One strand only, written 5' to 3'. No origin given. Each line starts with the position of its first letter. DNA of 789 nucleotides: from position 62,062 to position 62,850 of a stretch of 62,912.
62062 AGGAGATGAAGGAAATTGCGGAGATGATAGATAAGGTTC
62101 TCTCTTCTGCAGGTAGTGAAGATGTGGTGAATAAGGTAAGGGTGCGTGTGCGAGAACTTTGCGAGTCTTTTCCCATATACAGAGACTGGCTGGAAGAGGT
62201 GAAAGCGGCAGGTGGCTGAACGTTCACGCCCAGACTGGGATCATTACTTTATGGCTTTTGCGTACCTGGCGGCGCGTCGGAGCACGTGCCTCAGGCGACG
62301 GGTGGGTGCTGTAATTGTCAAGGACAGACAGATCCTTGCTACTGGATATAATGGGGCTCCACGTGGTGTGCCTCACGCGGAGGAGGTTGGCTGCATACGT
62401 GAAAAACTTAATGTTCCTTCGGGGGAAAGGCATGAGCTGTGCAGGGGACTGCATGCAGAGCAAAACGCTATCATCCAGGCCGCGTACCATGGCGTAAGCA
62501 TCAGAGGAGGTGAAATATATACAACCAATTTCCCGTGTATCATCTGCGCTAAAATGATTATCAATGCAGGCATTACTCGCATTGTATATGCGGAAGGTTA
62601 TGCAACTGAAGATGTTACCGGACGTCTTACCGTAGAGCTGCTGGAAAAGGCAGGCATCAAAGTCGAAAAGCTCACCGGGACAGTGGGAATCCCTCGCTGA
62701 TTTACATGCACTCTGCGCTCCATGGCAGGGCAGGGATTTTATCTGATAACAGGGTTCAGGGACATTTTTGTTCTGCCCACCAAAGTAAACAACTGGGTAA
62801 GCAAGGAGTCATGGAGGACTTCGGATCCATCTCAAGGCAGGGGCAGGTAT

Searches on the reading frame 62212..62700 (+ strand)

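Call 46: search_protein_families(library=pfam, proteins=[window:62212-62700:+], max_evalue=0.001)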
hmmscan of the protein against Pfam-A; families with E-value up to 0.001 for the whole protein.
window:62212-62700:+ (162 aa): 2 families
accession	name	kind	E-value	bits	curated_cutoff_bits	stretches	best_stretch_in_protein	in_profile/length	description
PF00383.29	dCMP_cyt_deam_1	-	1.2e-26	92.9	25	1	8-127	2-101/102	Cytidine and deoxycytidylate deaminase zinc-binding region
PF14437.12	MafB19-deam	-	1.8e-16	60.7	27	1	8-134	2-107/142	MafB19-like deaminase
